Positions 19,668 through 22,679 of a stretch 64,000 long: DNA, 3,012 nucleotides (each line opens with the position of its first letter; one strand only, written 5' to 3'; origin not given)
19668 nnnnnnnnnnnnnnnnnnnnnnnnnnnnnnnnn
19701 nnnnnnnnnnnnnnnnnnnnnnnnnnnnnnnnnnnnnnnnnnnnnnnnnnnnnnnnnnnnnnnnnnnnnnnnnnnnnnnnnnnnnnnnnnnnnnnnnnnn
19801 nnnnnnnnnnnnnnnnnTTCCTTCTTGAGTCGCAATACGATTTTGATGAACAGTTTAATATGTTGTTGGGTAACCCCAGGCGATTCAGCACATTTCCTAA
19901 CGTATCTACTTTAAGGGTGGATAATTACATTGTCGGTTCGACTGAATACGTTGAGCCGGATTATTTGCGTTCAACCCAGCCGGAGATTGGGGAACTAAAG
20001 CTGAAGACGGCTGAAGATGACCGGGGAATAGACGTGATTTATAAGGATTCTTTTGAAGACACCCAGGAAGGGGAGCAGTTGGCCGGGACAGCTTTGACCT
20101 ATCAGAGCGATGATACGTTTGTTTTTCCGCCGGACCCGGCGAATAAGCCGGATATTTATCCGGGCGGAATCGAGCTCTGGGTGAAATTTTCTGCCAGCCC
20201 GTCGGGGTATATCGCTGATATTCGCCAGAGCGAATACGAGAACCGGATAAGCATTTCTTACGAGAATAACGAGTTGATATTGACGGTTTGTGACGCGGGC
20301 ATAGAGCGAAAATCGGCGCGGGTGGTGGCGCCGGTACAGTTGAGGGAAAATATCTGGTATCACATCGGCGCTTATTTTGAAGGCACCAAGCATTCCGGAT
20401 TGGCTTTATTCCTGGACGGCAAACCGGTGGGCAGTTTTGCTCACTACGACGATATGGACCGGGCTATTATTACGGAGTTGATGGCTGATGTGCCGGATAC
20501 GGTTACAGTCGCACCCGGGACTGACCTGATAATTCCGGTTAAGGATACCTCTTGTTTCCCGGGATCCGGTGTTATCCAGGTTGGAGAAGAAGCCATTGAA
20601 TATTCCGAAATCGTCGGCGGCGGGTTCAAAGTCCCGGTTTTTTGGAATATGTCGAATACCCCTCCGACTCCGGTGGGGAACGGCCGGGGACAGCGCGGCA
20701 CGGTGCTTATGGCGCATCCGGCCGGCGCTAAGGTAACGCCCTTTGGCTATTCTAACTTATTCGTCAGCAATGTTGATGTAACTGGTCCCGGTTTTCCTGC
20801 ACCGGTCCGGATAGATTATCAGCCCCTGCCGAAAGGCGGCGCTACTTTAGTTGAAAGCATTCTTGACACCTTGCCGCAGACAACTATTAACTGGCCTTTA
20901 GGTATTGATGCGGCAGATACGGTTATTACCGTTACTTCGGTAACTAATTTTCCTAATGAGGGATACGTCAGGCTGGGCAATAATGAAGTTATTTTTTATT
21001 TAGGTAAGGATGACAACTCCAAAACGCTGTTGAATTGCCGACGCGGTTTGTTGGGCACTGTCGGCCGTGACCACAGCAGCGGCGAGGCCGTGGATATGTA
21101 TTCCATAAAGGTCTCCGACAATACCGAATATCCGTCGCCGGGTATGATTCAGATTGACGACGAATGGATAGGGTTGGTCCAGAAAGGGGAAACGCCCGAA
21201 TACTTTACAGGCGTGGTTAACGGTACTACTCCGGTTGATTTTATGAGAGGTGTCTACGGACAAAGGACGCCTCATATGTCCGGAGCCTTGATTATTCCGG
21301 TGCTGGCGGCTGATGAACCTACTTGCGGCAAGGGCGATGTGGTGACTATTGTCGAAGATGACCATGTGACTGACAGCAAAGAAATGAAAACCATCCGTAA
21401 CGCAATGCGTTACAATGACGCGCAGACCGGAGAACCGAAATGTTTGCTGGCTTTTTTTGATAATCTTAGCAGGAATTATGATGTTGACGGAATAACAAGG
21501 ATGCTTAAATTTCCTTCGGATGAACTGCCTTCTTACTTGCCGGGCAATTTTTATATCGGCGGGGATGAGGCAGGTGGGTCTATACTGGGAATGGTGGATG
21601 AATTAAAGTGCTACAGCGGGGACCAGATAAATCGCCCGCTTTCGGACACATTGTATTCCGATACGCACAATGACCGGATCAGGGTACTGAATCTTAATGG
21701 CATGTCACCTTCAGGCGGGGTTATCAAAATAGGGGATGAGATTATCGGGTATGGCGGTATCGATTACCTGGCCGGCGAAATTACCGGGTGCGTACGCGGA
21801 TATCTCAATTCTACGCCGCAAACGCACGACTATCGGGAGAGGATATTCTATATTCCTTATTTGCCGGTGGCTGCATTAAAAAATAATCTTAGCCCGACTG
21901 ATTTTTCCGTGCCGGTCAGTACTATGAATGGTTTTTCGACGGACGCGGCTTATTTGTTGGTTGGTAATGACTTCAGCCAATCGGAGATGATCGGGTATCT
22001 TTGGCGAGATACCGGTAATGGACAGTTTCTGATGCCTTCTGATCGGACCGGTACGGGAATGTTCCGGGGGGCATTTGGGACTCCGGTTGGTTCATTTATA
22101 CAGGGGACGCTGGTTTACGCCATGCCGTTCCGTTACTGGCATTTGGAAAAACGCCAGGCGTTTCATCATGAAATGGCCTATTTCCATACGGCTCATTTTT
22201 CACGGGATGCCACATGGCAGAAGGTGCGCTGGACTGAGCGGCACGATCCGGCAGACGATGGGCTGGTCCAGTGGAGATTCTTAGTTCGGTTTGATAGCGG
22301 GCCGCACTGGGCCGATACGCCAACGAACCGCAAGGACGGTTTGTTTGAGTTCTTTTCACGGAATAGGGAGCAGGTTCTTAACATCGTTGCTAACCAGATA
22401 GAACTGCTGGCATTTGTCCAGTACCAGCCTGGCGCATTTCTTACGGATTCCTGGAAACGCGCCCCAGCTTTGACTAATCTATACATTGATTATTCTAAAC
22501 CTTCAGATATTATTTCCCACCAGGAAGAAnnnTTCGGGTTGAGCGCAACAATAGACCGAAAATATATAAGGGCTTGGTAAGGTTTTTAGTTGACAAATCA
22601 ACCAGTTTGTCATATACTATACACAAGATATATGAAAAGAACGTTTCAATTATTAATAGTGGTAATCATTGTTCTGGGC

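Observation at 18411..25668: AT-rich island encoding a 1373-aa GspK-like pseudopilin fused to a LamG adhesin, a membrane protein and a secretin, without pilin, ATPase or platform genes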

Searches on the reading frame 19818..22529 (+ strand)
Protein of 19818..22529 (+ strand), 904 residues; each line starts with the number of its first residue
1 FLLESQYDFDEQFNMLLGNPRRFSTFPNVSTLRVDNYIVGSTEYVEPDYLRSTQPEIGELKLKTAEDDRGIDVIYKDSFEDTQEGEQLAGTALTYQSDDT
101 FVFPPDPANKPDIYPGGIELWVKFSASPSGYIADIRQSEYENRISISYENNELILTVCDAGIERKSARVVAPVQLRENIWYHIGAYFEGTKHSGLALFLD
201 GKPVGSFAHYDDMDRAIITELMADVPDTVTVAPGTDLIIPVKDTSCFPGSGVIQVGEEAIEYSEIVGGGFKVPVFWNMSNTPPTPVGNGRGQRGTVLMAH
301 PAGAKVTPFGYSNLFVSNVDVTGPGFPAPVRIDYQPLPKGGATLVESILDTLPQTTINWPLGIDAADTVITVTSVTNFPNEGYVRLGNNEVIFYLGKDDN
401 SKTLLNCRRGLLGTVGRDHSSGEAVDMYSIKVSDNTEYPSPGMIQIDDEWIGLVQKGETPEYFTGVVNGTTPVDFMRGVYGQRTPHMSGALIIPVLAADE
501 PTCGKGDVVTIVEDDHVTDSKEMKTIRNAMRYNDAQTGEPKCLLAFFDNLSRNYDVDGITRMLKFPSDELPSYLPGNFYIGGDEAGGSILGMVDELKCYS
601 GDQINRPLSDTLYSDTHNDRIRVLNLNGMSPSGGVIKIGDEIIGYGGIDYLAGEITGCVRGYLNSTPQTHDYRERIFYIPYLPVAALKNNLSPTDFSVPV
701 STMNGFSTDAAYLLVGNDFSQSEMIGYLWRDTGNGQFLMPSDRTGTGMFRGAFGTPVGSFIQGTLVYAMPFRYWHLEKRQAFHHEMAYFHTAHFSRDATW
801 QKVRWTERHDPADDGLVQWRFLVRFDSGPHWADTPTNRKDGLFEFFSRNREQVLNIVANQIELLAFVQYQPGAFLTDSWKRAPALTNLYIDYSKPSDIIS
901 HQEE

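Call 57: predict_structure(alignment_id=A4)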
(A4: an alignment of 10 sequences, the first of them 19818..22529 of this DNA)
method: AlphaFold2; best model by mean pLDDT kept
length: 904 residues; sequences in the alignment: 10
mean_pLDDT: 58.0   pTM: 0.33
mean pLDDT of the five models: 58.0, 56.1, 53.2, 50.0, 49.5
residues with pLDDT >= 90: 6; 70-90: 298; 50-70: 322; < 50: 278
segments of 3 or more residues with pLDDT < 50: 1-114, 119-121, 137-141, 160-164, 351-366, 386-390, 410-427, 513-520, 556-608, 770-788, 871-880, 896-904
pLDDT, mean of each block of 10 residues (from residue 1): 34 30 24 29 30 26 22 25 26 27 29 47 58 50 67 72 59 69 58 60 65 69 78 76 74 70 77 67 63 65 73 63 63 65 74 33 46 57 49 63 58 32 41 80 83 75 65 63 77 76 52 43 61 70 74 49 24 26 33 26 38 57 66 68 76 77 60 57 78 87 71 73 75 79 61 72 76 31 39 77 73 65 78 71 76 83 69 45 67 55 27
secondary structure, 60 per line:
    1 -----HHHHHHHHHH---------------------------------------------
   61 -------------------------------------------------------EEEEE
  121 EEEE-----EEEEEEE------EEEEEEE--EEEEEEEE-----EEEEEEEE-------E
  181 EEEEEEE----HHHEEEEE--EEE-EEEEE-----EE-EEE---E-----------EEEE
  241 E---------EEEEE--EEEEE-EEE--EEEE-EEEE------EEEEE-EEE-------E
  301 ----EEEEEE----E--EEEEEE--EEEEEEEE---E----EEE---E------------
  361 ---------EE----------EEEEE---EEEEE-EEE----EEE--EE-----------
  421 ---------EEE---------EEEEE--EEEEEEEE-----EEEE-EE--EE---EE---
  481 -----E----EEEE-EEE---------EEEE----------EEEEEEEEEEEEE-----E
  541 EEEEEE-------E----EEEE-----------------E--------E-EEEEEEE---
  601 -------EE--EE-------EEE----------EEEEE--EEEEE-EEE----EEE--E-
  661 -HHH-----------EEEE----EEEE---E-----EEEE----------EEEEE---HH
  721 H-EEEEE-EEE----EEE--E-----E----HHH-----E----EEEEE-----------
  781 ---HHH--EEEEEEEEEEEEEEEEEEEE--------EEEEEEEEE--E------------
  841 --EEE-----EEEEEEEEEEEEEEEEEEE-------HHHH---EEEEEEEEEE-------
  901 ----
elements in order (helices of 4 or more, strands of 3 or more residues): H6-15 E116-124 E130-136 E143-149 E152-159 E165-172 E180-187 E195-199 E202-204 E206-210 E219-221 E237-241 E251-255 E258-262 E264-266 E269-272 E274-277 E284-288 E290-292 E305-310 E318-323 E326-333 E342-344 E382-386 E390-394 E396-398 E403-405 E430-432 E442-446 E449-456 E462-465 E491-494 E496-498 E508-511 E522-534 E540-546 E559-562 E591-597 E621-623 E634-638 E641-645 E647-649 E654-656 E676-679 E684-687 E697-700 E711-715 E723-727 E729-731 E736-738 E765-769 E789-808 E817-825 E843-845 E851-869 H877-880 E884-893

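Call 61: fold_search(model_id=the predicted structure, library=pdb)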
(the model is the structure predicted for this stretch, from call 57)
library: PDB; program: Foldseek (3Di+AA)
matches with E <= 10: 825; with E <= 0.001: 0
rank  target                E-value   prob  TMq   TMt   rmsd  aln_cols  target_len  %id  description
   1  1dyk                  1.6e-03  0.89  0.08  0.19  21.6       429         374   12  Laminin alpha 2 chain LG4-5 domain pair (released 2001-02-04)
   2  5ik8_B                2.6e-03  0.85  0.09  0.20  21.8       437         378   12  Laminin A2LG45 I-form, G6/7 bound. (released 2016-08-10)
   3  3hmy_A                3.3e-03  0.84  0.09  0.18  26.1       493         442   11  Crystal structure of HCR/T complexed with GT2 (released 2009-07-14)
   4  5ik7_A                3.8e-03  0.69  0.08  0.18  21.1       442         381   11  Laminin A2LG45 I-form, Apo. (released 2016-08-10)
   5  4isq_B                3.8e-03  0.60  0.08  0.16  24.8       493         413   10  Binding domain of Botulinum neurotoxin DC in complex with human synaptotagmin I (released 2013-08-14)
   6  5ik4                  4.2e-03  0.75  0.08  0.19  21.6       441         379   12  Laminin A2LG45 C-form, Apo. (released 2016-08-10)
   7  3azv_A                4.6e-03  0.51  0.08  0.16  25.5       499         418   10  Crystal structure of the receptor binding domain (released 2011-12-28)
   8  3poy_A                4.6e-03  0.12  0.08  0.08  36.6      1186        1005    9  Crystal Structure of the alpha-Neurexin-1 ectodomain, LNS 2-6 (released 2011-06-08)
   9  3qcw_A                4.8e-03  0.14  0.09  0.08  36.6      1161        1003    8  Structure of neurexin 1 alpha (domains LNS1-LNS6), no splice inserts (released 2011-06-15)
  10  3r05_A                5.5e-03  0.12  0.08  0.07  36.5      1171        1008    9  Structure of neurexin 1 alpha (domains LNS1-LNS6), with splice insert SS3 (released 2011-06-15)
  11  9oz8_C                6.3e-03  1.00  0.09  0.10  16.8       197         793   14  Cryo-EM structure of chicken NEL dimer bound with one human NICOL. (released 2026-02-25)
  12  5ik7_B                6.9e-03  0.60  0.08  0.18  21.6       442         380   11  Laminin A2LG45 I-form, Apo. (released 2016-08-10)
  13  2jd4_B                7.6e-03  0.72  0.09  0.20  22.1       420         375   10  Mouse laminin alpha1 chain, domains LG4-5 (released 2007-02-27)
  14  3n7m                  7.6e-03  0.47  0.08  0.16  24.6       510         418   10  Crystal structure of W1252A mutant of HCR D/C VPI 5995 (released 2010-09-08)
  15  1okq                  8.3e-03  0.66  0.09  0.20  22.2       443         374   10  LAMININ ALPHA 2 CHAIN LG4-5 DOMAIN PAIR, CA1 SITE MUTANT (released 2003-09-11)
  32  5gm6_F                4.2e-02  0.04  0.07  0.06  30.3       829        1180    8  Cryo-EM structure of the activated spliceosome (Bact complex) at 3.5 angstrom resolution (released 2016-09-21)
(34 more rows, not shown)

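Call 79: fold_search(model_id=the predicted structure, library=viral)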
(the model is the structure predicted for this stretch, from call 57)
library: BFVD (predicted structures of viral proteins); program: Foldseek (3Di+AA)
matches with E <= 10: 605; with E <= 0.001: 32
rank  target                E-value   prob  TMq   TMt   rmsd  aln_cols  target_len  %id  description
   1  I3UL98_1              7.8e-09  1.00  0.09  0.07  28.4       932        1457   12  (no name in the UniProt tables at hand)
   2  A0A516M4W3            5.7e-07  1.00  0.12  0.12  30.0       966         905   11  (no name in the UniProt tables at hand)
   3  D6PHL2                4.3e-06  0.89  0.11  0.07  35.5      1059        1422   11  (no name in the UniProt tables at hand)
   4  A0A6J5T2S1            5.7e-06  0.87  0.09  0.06  32.1       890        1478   10  Concanavalin A-like lectin/glucanases superfamily [uncultured Caudovirales phage]
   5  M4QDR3                6.3e-06  0.89  0.10  0.08  37.7       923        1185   11  Uncharacterized protein (Fragment) [Cyanophage P-RSM1]
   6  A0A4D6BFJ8            7.9e-06  0.97  0.09  0.11  36.0       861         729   10  (no name in the UniProt tables at hand)
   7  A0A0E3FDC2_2          1.4e-05  0.63  0.08  0.09  29.5       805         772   12  YHYH domain-containing protein [Synechococcus phage ACG-2014g]
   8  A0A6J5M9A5            1.9e-05  0.75  0.09  0.10  33.0       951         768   11  Uncharacterized protein [uncultured Caudovirales phage]
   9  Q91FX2                4.1e-05  1.00  0.11  0.17  22.9       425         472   12  Uncharacterized protein 198R [Invertebrate iridescent virus 6]
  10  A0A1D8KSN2            6.0e-05  1.00  0.09  0.09  23.5       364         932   12  Tail sheath monomer [Synechococcus phage S-WAM1]
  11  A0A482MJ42            6.0e-05  0.97  0.13  0.10  35.1       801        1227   10  Uncharacterized protein [Nodularia phage vB_NspS-kac65v151]
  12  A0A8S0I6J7            6.6e-05  1.00  0.07  0.17  17.2       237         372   17  (no name in the UniProt tables at hand)
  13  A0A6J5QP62            7.9e-05  0.63  0.09  0.10  35.0       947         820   10  Uncharacterized protein [uncultured Caudovirales phage]
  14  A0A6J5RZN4            1.1e-04  0.77  0.12  0.13  31.3       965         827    8  Uncharacterized protein [uncultured Caudovirales phage]
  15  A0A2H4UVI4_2          1.1e-04  0.30  0.09  0.06  45.5      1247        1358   10  Membrane associated protein [Bodo saltans virus]
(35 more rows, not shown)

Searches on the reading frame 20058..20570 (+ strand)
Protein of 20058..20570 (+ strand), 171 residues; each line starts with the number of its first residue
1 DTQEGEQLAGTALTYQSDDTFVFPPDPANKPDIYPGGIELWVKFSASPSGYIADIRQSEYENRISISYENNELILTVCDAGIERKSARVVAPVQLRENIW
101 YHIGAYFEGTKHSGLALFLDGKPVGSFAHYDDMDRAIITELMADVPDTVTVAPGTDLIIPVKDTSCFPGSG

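Call 74: search_protein_families(library=pfam, proteins=[window:20058-20570:+], max_evalue=5)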
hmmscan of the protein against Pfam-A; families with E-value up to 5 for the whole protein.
window:20058-20570:+ (171 aa): 2 families
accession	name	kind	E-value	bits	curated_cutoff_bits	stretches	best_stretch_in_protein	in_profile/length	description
PF13385.13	Laminin_G_3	-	3.1e-06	27.8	27.6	1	38-132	21-110/151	Concanavalin A-like lectin/glucanases superfamily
PF23181.1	bHLH_INO4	-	0.13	12.8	27.5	1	130-165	19-54/76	INO4 bHLH domain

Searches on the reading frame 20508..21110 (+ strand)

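Call 74: search_protein_families(library=pfam, proteins=[window:20508-21110:+], max_evalue=5)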
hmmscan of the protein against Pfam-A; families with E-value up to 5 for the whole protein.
window:20508-21110:+ (201 aa): 1 family
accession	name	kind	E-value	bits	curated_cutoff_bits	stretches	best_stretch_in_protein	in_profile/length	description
PF23666.2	Rcc01698_C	-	0.45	11.3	27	0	60-76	79-97/98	Rcc01698-like, C-terminal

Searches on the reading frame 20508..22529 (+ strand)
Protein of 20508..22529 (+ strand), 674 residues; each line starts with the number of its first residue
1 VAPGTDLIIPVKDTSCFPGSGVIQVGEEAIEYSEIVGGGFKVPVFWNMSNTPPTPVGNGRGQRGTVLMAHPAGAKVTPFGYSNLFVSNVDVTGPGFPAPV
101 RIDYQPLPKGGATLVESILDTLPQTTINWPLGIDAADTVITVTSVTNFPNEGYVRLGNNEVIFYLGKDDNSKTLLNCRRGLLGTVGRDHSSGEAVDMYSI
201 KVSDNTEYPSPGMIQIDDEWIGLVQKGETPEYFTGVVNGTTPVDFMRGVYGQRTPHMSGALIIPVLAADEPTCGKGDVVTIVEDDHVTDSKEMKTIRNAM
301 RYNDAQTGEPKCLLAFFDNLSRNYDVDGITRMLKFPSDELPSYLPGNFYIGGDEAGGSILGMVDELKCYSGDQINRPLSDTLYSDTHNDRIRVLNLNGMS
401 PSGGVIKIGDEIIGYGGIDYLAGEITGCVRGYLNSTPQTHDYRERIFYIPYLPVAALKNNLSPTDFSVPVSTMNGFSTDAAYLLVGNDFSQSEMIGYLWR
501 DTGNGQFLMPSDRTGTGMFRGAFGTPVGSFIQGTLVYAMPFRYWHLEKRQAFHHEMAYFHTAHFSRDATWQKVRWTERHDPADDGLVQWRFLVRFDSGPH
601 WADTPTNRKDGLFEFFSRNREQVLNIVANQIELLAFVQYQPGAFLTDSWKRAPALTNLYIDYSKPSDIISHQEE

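Call 49: search_protein_representatives(protein=window:20508-22529:+)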
Query: 674 residues. Proteins with E-value up to 0.001 (for the whole library): 569; up to 1e-10: 374; up to 1e-30: 87. The best 150 are listed.
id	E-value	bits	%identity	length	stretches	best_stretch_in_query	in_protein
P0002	2.9e-272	921.1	64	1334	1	2-674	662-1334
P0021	2.6e-247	838.7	71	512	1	161-674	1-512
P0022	3.5e-147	507.7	45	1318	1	5-673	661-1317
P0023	9.2e-126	436.9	48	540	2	70-394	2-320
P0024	4.7e-120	418.1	42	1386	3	175-673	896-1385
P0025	3.1e-117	408.7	40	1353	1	3-673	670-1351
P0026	3.0e-110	385.7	39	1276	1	6-673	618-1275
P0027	4.6e-100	352.0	42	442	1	231-674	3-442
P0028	1.9e-94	333.5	39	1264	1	20-673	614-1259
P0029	1.6e-84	300.7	36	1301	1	5-674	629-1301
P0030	1.9e-84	300.4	36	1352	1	6-673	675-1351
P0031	2.6e-78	280.1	36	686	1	21-664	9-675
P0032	7.5e-75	268.6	35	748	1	53-673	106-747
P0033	2.1e-70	253.9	37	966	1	60-673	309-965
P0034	8.1e-70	252.0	37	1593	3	252-674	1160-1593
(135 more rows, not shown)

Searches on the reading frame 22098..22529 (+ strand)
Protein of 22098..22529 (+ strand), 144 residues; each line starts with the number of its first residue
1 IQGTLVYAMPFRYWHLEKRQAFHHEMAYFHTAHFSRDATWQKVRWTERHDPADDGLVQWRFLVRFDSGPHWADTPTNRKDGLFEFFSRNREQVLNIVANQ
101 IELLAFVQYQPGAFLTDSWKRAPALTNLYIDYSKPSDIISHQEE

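Call 74: search_protein_families(library=pfam, proteins=[window:22098-22529:+], max_evalue=5)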
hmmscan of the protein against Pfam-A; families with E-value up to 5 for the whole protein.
window:22098-22529:+ (144 aa): 1 family
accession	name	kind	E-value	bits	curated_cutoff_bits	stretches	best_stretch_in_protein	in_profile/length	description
PF11737.13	DUF3300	-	0.064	13.2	25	1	8-49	158-199/227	Protein of unknown function (DUF3300)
